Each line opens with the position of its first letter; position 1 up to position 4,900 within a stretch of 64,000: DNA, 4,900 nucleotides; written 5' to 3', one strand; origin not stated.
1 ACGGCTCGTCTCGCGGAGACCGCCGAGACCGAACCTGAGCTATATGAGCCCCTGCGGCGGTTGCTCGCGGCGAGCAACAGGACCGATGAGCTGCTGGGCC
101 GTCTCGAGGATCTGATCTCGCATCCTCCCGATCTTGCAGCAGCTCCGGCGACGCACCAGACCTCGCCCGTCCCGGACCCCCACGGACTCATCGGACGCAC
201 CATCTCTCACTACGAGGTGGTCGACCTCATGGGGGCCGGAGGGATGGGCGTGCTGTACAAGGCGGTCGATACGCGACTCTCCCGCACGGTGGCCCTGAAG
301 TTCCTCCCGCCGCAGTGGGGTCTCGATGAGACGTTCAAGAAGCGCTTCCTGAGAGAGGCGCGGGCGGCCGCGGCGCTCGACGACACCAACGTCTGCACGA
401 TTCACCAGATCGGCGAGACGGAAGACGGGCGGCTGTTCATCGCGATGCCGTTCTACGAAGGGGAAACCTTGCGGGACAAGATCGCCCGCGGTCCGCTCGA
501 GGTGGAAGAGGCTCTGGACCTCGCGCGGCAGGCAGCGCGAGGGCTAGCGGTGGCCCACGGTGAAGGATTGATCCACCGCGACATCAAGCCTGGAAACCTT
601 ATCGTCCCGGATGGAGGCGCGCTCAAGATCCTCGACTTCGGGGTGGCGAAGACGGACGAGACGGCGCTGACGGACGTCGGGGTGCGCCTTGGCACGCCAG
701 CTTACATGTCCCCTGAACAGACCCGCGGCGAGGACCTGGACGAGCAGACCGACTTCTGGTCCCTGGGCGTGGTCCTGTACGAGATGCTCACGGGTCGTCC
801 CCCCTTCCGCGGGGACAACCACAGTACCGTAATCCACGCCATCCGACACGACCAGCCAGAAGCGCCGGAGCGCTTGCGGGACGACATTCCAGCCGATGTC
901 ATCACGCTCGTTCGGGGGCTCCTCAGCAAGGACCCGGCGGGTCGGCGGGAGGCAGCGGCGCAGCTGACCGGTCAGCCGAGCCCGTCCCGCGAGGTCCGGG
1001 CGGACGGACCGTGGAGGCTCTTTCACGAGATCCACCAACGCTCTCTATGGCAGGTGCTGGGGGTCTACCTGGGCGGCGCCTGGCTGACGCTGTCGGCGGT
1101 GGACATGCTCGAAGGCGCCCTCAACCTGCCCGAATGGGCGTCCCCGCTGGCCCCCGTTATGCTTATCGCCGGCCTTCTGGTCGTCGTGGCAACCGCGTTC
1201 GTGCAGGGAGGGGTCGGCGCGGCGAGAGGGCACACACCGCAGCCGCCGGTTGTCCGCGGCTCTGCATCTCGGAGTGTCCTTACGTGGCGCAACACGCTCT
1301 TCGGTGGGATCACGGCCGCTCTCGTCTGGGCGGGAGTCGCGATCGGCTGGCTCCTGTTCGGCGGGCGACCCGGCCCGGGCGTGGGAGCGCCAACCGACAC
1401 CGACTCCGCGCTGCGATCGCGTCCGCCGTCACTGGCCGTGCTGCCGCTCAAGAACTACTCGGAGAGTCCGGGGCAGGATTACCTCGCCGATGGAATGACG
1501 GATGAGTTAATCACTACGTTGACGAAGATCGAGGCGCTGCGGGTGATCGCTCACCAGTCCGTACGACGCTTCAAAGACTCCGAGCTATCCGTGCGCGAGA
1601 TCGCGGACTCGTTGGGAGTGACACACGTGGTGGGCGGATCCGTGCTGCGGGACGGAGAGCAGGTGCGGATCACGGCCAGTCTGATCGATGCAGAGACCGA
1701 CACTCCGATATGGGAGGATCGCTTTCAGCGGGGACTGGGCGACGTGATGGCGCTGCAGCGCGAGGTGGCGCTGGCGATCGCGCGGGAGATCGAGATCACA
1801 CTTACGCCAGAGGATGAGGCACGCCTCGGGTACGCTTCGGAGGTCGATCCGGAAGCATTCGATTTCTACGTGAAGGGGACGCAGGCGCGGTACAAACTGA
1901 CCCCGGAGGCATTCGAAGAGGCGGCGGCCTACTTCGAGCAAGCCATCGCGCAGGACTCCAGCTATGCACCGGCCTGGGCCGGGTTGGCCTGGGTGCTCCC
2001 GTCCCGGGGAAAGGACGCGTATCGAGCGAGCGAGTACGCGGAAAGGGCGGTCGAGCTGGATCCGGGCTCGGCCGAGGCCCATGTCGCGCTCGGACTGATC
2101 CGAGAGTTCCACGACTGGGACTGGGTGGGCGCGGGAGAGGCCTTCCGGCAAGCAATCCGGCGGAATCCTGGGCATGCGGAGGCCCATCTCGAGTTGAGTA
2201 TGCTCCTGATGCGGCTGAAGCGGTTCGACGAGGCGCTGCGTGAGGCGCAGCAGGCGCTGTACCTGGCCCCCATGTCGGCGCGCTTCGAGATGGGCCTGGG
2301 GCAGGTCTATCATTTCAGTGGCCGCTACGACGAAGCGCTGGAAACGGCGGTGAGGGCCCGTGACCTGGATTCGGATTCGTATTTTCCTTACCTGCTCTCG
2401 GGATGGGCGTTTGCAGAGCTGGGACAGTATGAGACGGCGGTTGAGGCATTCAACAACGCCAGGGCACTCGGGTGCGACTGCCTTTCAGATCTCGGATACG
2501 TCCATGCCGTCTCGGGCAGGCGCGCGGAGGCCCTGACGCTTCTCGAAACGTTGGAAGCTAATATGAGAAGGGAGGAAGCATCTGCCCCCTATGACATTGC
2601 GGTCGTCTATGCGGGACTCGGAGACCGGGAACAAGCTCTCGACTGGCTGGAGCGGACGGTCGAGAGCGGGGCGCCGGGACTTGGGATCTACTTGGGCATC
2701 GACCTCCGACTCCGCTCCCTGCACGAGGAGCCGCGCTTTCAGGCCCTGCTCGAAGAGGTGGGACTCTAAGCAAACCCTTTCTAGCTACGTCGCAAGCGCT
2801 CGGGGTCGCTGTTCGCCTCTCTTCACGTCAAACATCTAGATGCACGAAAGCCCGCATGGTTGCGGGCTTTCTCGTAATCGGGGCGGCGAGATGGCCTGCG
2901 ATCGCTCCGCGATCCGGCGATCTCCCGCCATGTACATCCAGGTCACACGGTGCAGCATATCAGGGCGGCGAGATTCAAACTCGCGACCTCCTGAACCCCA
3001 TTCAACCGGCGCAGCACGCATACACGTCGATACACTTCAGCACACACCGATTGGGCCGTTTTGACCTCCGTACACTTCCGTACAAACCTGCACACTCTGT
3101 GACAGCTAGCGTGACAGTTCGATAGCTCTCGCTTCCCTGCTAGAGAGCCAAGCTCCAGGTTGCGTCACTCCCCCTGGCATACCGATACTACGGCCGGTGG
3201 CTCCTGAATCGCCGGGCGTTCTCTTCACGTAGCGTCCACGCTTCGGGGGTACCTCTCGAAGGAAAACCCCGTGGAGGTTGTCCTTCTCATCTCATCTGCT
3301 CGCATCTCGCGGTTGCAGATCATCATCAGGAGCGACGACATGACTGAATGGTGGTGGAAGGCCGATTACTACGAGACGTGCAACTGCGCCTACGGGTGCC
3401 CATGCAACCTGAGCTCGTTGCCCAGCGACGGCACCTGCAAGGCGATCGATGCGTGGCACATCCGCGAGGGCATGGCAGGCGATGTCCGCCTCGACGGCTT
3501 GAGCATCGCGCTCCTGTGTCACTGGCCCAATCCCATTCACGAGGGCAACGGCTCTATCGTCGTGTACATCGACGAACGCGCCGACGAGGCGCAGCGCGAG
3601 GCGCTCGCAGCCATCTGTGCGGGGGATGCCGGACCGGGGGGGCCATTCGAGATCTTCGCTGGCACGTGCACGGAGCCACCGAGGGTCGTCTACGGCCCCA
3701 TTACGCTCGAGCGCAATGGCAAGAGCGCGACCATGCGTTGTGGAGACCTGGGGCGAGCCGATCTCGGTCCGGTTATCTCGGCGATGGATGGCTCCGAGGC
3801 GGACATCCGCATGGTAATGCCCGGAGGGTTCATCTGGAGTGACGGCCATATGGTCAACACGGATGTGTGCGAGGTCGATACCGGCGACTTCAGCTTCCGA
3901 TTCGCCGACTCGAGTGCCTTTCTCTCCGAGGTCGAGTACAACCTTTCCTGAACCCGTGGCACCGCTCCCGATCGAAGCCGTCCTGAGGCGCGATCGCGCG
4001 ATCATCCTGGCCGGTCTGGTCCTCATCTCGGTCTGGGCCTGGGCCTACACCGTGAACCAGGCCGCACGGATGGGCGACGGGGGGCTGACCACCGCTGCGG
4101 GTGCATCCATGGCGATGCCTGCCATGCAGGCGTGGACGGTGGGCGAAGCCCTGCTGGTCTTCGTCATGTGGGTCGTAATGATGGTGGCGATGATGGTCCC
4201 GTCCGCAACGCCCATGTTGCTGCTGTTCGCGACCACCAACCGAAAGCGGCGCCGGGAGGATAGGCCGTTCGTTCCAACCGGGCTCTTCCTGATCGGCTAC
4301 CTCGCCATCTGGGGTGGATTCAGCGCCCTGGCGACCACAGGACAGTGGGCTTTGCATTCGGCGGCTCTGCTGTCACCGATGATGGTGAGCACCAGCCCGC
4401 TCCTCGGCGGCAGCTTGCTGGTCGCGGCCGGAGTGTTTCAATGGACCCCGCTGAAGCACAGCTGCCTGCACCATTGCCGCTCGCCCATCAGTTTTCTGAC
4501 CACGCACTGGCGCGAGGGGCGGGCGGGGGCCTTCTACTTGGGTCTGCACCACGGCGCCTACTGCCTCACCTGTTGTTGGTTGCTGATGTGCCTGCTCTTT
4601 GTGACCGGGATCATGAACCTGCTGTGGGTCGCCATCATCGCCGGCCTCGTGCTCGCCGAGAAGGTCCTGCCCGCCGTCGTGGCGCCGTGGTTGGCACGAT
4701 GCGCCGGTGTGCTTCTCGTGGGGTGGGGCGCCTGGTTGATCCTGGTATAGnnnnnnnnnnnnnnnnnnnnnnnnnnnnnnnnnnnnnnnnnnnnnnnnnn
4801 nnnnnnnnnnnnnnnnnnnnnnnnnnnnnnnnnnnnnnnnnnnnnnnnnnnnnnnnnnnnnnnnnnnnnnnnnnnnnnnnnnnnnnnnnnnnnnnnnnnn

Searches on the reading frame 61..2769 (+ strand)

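Call 8: search_protein_families(library=pfam, proteins=[window:61-2769:+])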
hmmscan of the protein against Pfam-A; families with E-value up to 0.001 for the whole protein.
window:61-2769:+ (902 aa): 18 families
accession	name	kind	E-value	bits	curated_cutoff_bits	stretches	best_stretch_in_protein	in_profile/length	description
PF00069.31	Pkinase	-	7.1e-46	157.2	31.7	1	51-299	1-255/263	Protein kinase domain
PF07714.23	PK_Tyr_Ser-Thr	-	8.8e-27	94.5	23.1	1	55-295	5-248/258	Protein tyrosine and serine/threonine kinase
PF07719.23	TPR_2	-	4.2e-19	67.5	27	1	706-737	1-32/34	Tetratricopeptide repeat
PF14559.12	TPR_19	-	1.3e-16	61.1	25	1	687-743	6-62/68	Tetratricopeptide repeat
PF00515.34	TPR_1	-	3.2e-16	58.8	27.8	0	744-772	5-33/34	Tetratricopeptide repeat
PF13181.12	TPR_8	-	7.3e-16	57.4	25.7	0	706-737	1-32/34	Tetratricopeptide repeat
PF13431.12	TPR_17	-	4.6e-15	55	24.4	0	694-726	1-33/34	Tetratricopeptide repeat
PF13432.12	TPR_16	-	1.1e-14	54.9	32.7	2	693-734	18-59/65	Tetratricopeptide repeat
PF13414.12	TPR_11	-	2.8e-11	43.3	26.8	0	662-680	19-37/42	TPR repeat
PF13424.12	TPR_12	-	1.5e-09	38.4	30.1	2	706-769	3-74/77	Tetratricopeptide repeat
PF13428.12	TPR_14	-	3.4e-08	33.8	23.5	0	654-678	18-42/44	Tetratricopeptide repeat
PF25062.1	ARM_TT21_N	-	7.5e-07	29.5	40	1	616-725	114-221/222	Tetratricopeptide repeat protein 21 N-terminal ARM repeat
PF13174.12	TPR_6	-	4.9e-05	24.1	26.3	0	777-799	3-25/33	Tetratricopeptide repeat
PF01636.29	APH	-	7.9e-05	23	23.2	0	71-166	19-108/239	Phosphotransferase enzyme family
PF12895.13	ANAPC3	-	0.00019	22.1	27.2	0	737-799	20-81/82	Anaphase-promoting complex, cyclosome, subunit 3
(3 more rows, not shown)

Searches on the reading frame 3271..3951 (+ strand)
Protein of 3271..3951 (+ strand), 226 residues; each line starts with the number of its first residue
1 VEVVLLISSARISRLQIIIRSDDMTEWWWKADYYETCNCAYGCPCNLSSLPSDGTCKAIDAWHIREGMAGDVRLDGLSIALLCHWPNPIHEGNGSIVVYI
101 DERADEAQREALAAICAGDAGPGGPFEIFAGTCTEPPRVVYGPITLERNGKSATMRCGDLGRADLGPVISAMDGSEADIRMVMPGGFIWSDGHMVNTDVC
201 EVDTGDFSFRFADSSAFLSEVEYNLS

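Call 34: search_protein_families(library=pfam, proteins=[window:3271-3951:+])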
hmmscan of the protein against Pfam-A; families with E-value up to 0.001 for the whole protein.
window:3271-3951:+ (226 aa): 1 family
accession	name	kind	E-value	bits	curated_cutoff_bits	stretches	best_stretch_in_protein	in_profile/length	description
PF07040.16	DUF1326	-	7.9e-46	156.8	25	1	35-213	1-175/177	Protein of unknown function (DUF1326)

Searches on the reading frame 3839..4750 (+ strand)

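Call 8: search_protein_families(library=pfam, proteins=[window:3839-4750:+])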
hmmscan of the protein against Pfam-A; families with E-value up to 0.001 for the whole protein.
window:3839-4750:+ (303 aa): 1 family
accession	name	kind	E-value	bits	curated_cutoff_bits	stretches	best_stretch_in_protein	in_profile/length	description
PF09948.15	PpoB2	-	2.3e-66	223.7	28.7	1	108-299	1-187/188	Copper chaperone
